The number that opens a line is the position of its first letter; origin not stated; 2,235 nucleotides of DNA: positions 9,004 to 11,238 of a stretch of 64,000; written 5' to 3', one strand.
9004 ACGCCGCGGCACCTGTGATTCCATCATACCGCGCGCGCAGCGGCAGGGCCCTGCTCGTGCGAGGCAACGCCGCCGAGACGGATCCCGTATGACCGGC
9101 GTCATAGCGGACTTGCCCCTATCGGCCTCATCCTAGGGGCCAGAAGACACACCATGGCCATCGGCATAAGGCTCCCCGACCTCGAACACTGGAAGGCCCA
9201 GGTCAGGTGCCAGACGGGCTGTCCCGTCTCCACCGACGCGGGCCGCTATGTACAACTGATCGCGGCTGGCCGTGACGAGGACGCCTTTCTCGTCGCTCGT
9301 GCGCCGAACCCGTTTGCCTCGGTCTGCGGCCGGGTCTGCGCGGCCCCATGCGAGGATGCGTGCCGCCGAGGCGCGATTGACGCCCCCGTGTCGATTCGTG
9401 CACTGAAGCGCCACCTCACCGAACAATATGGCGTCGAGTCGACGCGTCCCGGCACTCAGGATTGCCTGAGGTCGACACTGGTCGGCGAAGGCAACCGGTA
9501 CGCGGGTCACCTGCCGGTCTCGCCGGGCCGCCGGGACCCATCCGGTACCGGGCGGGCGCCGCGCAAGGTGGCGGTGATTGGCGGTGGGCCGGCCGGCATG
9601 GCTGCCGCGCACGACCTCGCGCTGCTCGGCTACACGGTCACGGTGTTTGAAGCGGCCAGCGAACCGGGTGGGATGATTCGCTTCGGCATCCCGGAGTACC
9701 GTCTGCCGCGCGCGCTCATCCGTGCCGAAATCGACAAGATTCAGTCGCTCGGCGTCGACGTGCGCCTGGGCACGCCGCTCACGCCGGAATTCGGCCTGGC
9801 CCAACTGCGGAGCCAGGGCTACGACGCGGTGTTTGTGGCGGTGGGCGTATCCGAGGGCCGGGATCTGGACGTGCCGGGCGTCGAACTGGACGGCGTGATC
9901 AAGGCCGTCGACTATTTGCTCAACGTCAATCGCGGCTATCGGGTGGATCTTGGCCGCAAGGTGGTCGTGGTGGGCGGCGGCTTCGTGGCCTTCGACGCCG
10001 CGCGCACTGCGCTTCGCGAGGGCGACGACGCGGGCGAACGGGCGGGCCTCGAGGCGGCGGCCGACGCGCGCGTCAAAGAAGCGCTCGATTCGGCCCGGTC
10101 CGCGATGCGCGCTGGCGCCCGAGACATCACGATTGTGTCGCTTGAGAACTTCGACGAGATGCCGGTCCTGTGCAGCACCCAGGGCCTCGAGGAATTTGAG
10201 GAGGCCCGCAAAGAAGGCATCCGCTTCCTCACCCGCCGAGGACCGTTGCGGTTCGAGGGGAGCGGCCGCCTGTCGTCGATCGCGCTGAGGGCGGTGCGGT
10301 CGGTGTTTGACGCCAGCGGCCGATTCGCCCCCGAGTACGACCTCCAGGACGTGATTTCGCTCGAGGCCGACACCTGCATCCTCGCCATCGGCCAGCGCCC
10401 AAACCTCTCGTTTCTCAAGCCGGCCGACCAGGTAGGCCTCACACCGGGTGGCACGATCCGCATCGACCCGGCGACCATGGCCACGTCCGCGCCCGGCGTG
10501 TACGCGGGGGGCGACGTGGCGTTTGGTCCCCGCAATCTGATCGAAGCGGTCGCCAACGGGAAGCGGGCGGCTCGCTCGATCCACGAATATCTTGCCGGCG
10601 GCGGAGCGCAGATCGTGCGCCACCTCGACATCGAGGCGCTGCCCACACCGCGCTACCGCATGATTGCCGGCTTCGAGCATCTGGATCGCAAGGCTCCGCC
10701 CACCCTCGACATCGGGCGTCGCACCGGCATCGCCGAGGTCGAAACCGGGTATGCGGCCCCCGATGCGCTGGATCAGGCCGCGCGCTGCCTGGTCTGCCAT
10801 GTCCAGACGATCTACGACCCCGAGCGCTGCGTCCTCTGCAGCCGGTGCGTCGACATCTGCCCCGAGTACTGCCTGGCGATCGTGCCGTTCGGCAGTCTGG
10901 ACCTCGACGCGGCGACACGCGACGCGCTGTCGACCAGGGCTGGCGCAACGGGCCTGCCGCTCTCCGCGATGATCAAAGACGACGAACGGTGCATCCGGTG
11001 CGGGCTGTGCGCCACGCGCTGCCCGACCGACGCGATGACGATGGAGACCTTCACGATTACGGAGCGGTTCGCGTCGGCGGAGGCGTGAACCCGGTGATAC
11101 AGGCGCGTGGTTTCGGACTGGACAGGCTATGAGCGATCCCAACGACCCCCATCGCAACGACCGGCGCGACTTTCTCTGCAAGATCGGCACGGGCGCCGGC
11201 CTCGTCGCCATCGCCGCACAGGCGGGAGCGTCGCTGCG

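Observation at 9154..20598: Clade II nos cluster fused to a private Rieske/cytochrome b/pentahaem module and a cytoplasmic GltD-like NAD(P)H subunit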

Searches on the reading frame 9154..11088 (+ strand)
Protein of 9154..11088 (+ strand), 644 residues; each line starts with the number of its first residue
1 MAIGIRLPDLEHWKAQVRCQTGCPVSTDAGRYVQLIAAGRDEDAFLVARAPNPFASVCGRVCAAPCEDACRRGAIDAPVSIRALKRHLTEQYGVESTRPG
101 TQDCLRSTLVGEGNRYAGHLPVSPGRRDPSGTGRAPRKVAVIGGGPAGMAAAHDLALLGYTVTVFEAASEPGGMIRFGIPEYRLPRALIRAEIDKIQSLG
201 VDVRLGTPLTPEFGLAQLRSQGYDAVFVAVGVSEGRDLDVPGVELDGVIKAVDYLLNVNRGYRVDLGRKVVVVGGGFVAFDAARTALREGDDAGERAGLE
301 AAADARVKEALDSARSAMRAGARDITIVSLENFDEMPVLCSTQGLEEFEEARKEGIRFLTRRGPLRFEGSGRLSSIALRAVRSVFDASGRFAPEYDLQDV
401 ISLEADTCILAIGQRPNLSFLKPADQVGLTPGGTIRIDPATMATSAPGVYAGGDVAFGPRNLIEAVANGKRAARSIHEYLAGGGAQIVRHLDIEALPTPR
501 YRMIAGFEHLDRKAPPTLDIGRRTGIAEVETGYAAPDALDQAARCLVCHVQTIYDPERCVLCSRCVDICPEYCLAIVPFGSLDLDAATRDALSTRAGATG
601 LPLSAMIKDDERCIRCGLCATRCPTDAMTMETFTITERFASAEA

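Call 4: search_protein_families(library=pfam, proteins=[window:9154-11088:+])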
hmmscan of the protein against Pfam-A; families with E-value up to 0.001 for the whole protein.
window:9154-11088:+ (644 aa): 17 families
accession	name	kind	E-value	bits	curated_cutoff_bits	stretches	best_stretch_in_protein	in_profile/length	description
PF07992.20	Pyr_redox_2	-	2.6e-33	116.2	26.1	1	138-469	2-291/291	Pyridine nucleotide-disulphide oxidoreductase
PF14691.11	Fer4_20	-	1.2e-17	64.1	25.8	1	17-91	30-107/113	Dihydroprymidine dehydrogenase domain II, 4Fe-4S cluster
PF00037.32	Fer4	-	7.1e-11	41.9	21.1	2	607-628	2-23/24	4Fe-4S binding domain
PF00070.33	Pyr_redox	-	3e-09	37.7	22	1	138-172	1-35/82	Pyridine nucleotide-disulphide oxidoreductase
PF13450.12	NAD_binding_8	-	1.2e-08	35.5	21.9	1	141-176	1-36/68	NAD(P)-binding Rossmann-like domain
PF13738.12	Pyr_redox_3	-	1.4e-08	34.8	30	0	405-453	258-305/305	Pyridine nucleotide-disulphide oxidoreductase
PF12838.12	Fer4_7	-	3.7e-08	34.1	27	1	558-627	1-52/52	4Fe-4S dicluster domain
PF13237.11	Fer4_10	-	3.4e-07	30.5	25.5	1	606-626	2-24/53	4Fe-4S dicluster domain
PF01266.30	DAO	-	7.8e-07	29.4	27.9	1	138-173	1-37/353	FAD dependent oxidoreductase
PF13187.11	Fer4_9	-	1.6e-06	28.5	27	1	558-628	1-52/52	4Fe-4S dicluster domain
PF01262.27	AlaDh_PNT_C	-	2.6e-06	27.5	23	0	133-168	25-60/214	Alanine dehydrogenase/PNT, C-terminal domain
PF12797.12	Fer4_2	-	6.4e-06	26.2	24.5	2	606-625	3-22/22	4Fe-4S binding domain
PF03486.20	HI0933_like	-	3.2e-05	23.9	50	1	138-175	2-39/244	HI0933-like protein Rossmann domain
PF12831.13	FAD_oxidored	-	3.3e-05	23.8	27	1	139-175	2-38/416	FAD dependent oxidoreductase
PF13484.11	Fer4_16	-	0.0001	23.4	30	0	612-636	1-25/66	4Fe-4S double cluster binding domain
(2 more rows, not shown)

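Call 5: search_protein_families(library=ncbifam, proteins=[window:9154-11088:+])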
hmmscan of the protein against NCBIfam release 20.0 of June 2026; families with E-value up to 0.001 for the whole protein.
window:9154-11088:+ (644 aa): 92 families (the best 25 are shown)
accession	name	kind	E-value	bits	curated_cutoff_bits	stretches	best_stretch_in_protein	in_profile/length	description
NF009410.0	PRK12771.1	subfamily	1e-116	390.8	516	3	133-290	135-291/566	NAD(P)-binding protein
NF009454.0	PRK12814.1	equivalog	1.5e-93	314.4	916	3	129-292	186-348/657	putative NADPH-dependent glutamate synthase small subunit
NF010590.0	PRK13984.1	equivalog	3.7e-87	292.9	946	3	136-288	288-444/611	putative oxidoreductase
TIGR01316.1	gltA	equivalog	1.9e-76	257.7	471.75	2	15-291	34-296/449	NADPH-dependent glutamate synthase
NF009414.0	PRK12778.1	equivalog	2e-72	244.6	1103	3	135-292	430-595/752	bifunctional dihydroorotate dehydrogenase B NAD binding subunit/NADPH-dependent glutamate synthase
TIGR03315.1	Se_ygfK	equivalog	3.7e-72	243.2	835.3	3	137-288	538-687/1012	putative selenate reductase subunit YgfK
NF009409.0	PRK12770.1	subfamily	7.1e-55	186.5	343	2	134-290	16-196/360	putative glutamate synthase subunit beta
TIGR01318.1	gltD_gamma_fam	subfamily_domain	4e-54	183.9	482.95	3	127-291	132-306/467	glutamate synthase, small subunit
TIGR01317.1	GOGAT_sm_gam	subfamily_domain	2.5e-52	178.3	447.7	3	134-291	141-307/485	glutamate synthase small subunit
NF009413.0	PRK12775.1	equivalog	2.8e-50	171.1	1895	2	17-308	339-614/1006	putative trifunctional 2-polyprenylphenol hydroxylase/glutamate synthase subunit beta/ferritin domain-containing protein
NF009415.0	PRK12779.1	equivalog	4.8e-50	170.4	1519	2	16-291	207-471/944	putative bifunctional glutamate synthase subunit beta/2-polyprenylphenol hydroxylase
NF009408.0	PRK12769.1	equivalog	1.3e-43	149.1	1003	3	110-291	300-492/659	formate-dependent uric acid utilization protein AegA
NF045663.1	diclust_near_Sec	equivalog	7.9e-41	140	530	3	17-92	18-93/759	pyridine nucleotide-disulfide oxidoreductase/dicluster-binding protein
NF009451.0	PRK12809.1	equivalog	1.2e-27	96.5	1154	2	136-290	310-474/639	formate-dependent uric acid utilization protein YgfT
TIGR03997.1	mycofact_OYE_2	equivalog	1.9e-19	69.5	793.15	1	134-255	377-495/645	mycofactocin system FadH/OYE family oxidoreductase 2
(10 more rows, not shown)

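Call 9: find_homologous_proteins(query=window:9154-11088:+, max_evalue=1e-30)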
Query window:9154-11088:+ (644 aa): 7996 proteins with E <= 1e-30 among 8000 candidates; the best 120 are listed.
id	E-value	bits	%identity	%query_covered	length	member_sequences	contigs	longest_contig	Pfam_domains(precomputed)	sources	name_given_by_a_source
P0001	0.0e+0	1439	100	100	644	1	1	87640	PF13450.13,PF07992.21,PF00070.34,PF12838.13,PF01266.31,PF12797.13,PF14691.12,PF00037.33,PF13738.13,PF01262.28,PF13237.12,PF13187.12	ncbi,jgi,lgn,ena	ncbi:MAG: FAD-dependent oxidoreductase [Acidobacteriota bacterium]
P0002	0.0e+0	1227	85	100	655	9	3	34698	PF01266.31,PF12797.13,PF13450.13,PF14691.12,PF07992.21,PF00070.34,PF00037.33,PF13738.13,PF12838.13,PF13237.12,PF13187.12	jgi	jgi:NADPH-dependent glutamate synthase beta subunit-like oxidoreductase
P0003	0.0e+0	1191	83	100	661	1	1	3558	PF12797.13,PF13450.13,PF14691.12,PF07992.21,PF00070.34,PF00037.33,PF13738.13,PF13484.12,PF12838.13,PF13237.12,PF13187.12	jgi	jgi:NADPH-dependent glutamate synthase beta subunit-like oxidoreductase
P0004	0.0e+0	1124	77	100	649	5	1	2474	PF13450.13,PF07992.21,PF00070.34,PF13484.12,PF12838.13,PF01266.31,PF14691.12,PF00037.33,PF13738.13,PF01262.28,PF13237.12,PF13187.12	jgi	jgi:NADPH-dependent glutamate synthase beta subunit-like oxidoreductase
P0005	0.0e+0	1123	77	100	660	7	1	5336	PF13450.13,PF14691.12,PF07992.21,PF00070.34,PF00037.33,PF13738.13,PF12838.13,PF13237.12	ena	-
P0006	0.0e+0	1122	78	99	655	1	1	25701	PF13450.13,PF14691.12,PF07992.21,PF00070.34,PF00037.33,PF13738.13,PF12838.13,PF01262.28,PF13237.12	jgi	jgi:NADPH-dependent glutamate synthase beta subunit-like oxidoreductase/ferredoxin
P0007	0.0e+0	1121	78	99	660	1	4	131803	PF01266.31,PF13450.13,PF14691.12,PF07992.21,PF00070.34,PF00037.33,PF13738.13,PF12838.13,PF01262.28,PF13237.12,PF13187.12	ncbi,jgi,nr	ncbi:MAG: FAD-dependent oxidoreductase [Vicinamibacterales bacterium]|jgi:NADPH-dependent glutamate 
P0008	0.0e+0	1119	78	99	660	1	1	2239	PF01266.31,PF13450.13,PF14691.12,PF07992.21,PF00070.34,PF00037.33,PF13738.13,PF12838.13,PF01262.28,PF13237.12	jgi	-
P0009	0.0e+0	1116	78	99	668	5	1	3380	PF13450.13,PF14691.12,PF07992.21,PF00070.34,PF00037.33,PF13738.13,PF12838.13,PF01262.28,PF13237.12,PF13187.12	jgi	jgi:NADPH-dependent glutamate synthase beta subunit-like oxidoreductase/NAD-dependent dihydropyrimid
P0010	0.0e+0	1114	78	100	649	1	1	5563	PF01266.31,PF13450.13,PF14691.12,PF07992.21,PF00070.34,PF00037.33,PF13738.13,PF12838.13,PF13237.12,PF13187.12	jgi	-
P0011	0.0e+0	1114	78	99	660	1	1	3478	PF01266.31,PF13450.13,PF14691.12,PF07992.21,PF00070.34,PF00037.33,PF13738.13,PF13484.12,PF12838.13,PF13237.12,PF13187.12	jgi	jgi:NADPH-dependent glutamate synthase beta subunit-like oxidoreductase/NAD-dependent dihydropyrimid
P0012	0.0e+0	1113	76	100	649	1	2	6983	PF13450.13,PF07992.21,PF00070.34,PF13484.12,PF12838.13,PF01266.31,PF14691.12,PF00037.33,PF13738.13,PF01262.28,PF13237.12,PF13187.12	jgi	jgi:NADPH-dependent glutamate synthase beta subunit-like oxidoreductase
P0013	0.0e+0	1111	76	100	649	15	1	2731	PF13450.13,PF07992.21,PF00070.34,PF13484.12,PF12838.13,PF01266.31,PF14691.12,PF00037.33,PF13738.13,PF01262.28,PF13237.12,PF13187.12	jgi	jgi:NADPH-dependent glutamate synthase beta subunit-like oxidoreductase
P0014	0.0e+0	1109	77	99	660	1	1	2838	PF13450.13,PF14691.12,PF07992.21,PF00070.34,PF00037.33,PF13738.13,PF13484.12,PF12838.13,PF01262.28,PF13237.12,PF13187.12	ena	-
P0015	0.0e+0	1109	77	100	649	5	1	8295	PF13450.13,PF14691.12,PF07992.21,PF00070.34,PF00037.33,PF13738.13,PF12838.13,PF13237.12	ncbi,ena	-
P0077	0.0e+0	1068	75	99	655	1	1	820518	PF13450.13,PF07992.21,PF00070.34,PF12838.13,PF12831.14,PF01266.31,PF12797.13,PF14691.12,PF00037.33,PF13738.13,PF01262.28,PF13237.12,PF13187.12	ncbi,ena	-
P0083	0.0e+0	1066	75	99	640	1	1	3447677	PF13450.13,PF07992.21,PF00070.34,PF13484.12,PF12838.13,PF12831.14,PF01266.31,PF12797.13,PF14691.12,PF00037.33,PF13738.13,PF01262.28,PF13237.12,PF13187.12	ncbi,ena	-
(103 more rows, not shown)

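Call 11: find_encoding_contigs(protein=P0083, flank=10000, max_places=3)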
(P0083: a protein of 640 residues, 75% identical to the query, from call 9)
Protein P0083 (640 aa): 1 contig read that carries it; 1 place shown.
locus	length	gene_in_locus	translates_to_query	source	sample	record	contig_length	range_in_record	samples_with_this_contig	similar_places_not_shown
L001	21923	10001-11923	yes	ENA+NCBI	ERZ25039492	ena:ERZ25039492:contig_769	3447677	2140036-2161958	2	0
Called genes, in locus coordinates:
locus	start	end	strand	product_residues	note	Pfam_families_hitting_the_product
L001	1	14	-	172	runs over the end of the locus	PF00265:TK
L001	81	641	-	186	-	PF08207:EFP_N, PF01132:EFP, PF09285:Elong-fact-P_C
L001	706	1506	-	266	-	-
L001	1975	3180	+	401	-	PF14559:TPR_19 (weak)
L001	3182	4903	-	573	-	PF01343:Peptidase_S49, PF25145:NfeD1b_N (faint), PF01343:Peptidase_S49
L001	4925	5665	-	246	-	PF09976:TPR_21 (weak), PF07719:TPR_2 (faint), PF13174:TPR_6 (faint)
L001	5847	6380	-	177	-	PF00156:Pribosyltran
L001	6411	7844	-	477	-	PF03486:HI0933_like, PF22780:HI0933_like_1st, PF00708:Acylphosphatase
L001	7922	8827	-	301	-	PF13407:Peripla_BP_4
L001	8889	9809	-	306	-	PF03976:PPK2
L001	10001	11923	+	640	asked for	PF12797:Fer4_2 (faint), PF13187:Fer4_9 (faint), PF14691:Fer4_20, PF01266:DAO (weak), PF07992:Pyr_redox_2, PF13450:NAD_binding_8, PF12838:Fer4_7, PF00037:Fer4 (weak), +6 more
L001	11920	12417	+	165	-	PF00355:Rieske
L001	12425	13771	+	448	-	PF00033:Cytochrome_B, PF13631:Cytochrom_B_N_2, PF00032:Cytochrom_B_C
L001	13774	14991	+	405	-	PF13442:Cytochrome_CBB3 (faint), PF14522:Cytochrome_C7 (faint), PF02433:FixO (faint), PF00034:Cytochrom_C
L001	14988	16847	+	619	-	PF18764:nos_propeller, PF13473:Cupredoxin_1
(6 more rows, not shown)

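Call 12: find_encoding_contigs(protein=P0077, flank=10000, max_places=3)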
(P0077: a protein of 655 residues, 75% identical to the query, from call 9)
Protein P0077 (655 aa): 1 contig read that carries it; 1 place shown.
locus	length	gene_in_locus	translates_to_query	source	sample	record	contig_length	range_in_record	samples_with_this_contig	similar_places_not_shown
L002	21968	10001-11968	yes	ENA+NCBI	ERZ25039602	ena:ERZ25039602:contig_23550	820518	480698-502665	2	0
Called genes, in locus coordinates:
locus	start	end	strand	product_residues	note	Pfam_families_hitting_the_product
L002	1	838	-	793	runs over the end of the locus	PF11854:MtrB_PioB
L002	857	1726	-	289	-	PF22113:Mtrc-MtrF_II-IV_dom (faint), PF13435:Cytochrome_C554 (faint), PF14522:Cytochrome_C7 (faint), PF14537:Cytochrom_c3_2 (faint), PF22678:Cytochrom_c_NrfB-like (weak), PF09699:Paired_CXXCH_1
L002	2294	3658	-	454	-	PF03264:Cytochrom_NNT (weak), PF14522:Cytochrome_C7 (faint)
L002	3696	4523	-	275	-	PF01292:Ni_hydr_CYTB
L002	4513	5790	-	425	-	PF00684:DnaJ_CXXCXGXG (faint), PF03264:Cytochrom_NNT (faint), PF22113:Mtrc-MtrF_II-IV_dom (faint), PF02085:Cytochrom_CIII (faint), PF09699:Paired_CXXCH_1 (faint), PF22678:Cytochrom_c_NrfB-like (faint), PF14522:Cytochrome_C7 (weak), PF14537:Cytochrom_c3_2 (weak)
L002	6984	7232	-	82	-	-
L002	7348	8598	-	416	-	-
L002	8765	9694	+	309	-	PF01619:Pro_dh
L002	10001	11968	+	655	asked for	PF12797:Fer4_2 (faint), PF14691:Fer4_20, PF01266:DAO (weak), PF07992:Pyr_redox_2, PF12831:FAD_oxidored (weak), PF13450:NAD_binding_8, PF12838:Fer4_7, PF00037:Fer4 (weak), +5 more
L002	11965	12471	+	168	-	PF00355:Rieske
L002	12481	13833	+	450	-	PF00033:Cytochrome_B, PF13631:Cytochrom_B_N_2, PF00032:Cytochrom_B_C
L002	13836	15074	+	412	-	PF22113:Mtrc-MtrF_II-IV_dom (faint), PF13442:Cytochrome_CBB3 (faint), PF14522:Cytochrome_C7 (faint), PF14537:Cytochrom_c3_2 (faint), PF00034:Cytochrom_C, PF02433:FixO (weak)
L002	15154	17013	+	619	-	PF18764:nos_propeller, PF13473:Cupredoxin_1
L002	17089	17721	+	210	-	-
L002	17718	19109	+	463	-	PF13229:Beta_helix, PF05048:NosD, PF13229:Beta_helix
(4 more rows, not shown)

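Call 33: search_solved_structures(query=window:9154-11088:+, max_evalue=1e-10)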
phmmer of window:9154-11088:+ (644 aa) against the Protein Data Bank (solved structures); distinct sequences matched with E-value up to 1e-10: 13.
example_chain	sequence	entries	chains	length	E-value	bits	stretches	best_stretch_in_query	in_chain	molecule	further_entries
9bov_A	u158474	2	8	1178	9.7e-73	249.2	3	134-290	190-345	Molybdopterin oxidoreductase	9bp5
9n5u_A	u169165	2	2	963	5e-72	246.8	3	132-292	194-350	NfnA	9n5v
8oh5_C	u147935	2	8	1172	6.8e-65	223.2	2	134-289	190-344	Formate dehydrogenase-O, major subunit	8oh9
4ylf_B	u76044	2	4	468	1.4e-61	212.3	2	133-291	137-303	Dihydropyrimidine dehydrogenase subunit A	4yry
5jca_L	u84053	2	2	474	2e-60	208.5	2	130-292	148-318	NADH-dependent Ferredoxin:NADP Oxidoreductase (NfnI) subunit alpha | NADH-dependent Ferredoxin:NADP Oxidoreductase subunit alpha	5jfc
5vj7_A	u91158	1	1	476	8.4e-60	206.4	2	130-293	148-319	Oxidoreductase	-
6s6s_G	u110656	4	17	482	2e-42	149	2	136-291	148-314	Glutamate synthase [NADPH] small chain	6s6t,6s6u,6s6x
2vdc_G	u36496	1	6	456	2.6e-42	148.6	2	136-291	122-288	GLUTAMATE SYNTHASE [NADPH] SMALL CHAIN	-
7mfm_I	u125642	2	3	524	9.2e-33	117.1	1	134-290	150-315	Glutamate synthase (NADPH) small chain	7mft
1h7x_A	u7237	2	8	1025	1.6e-31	113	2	15-245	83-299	DIHYDROPYRIMIDINE DEHYDROGENASE | Dihydropyrimidine dehydrogenase [NADP(+)]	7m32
7m31_A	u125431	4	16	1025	1.6e-31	113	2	15-245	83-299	Dihydropyrimidine dehydrogenase [NADP(+)]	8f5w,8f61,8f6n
1gt8_A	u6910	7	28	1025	2e-31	112.7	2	15-245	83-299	DIHYDROPYRIMIDINE DEHYDROGENASE | Dihydropyrimidine dehydrogenase [NADP(+)]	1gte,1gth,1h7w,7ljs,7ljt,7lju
6qkg_A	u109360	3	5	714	1.7e-11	46.9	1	136-346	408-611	NCR A | NCR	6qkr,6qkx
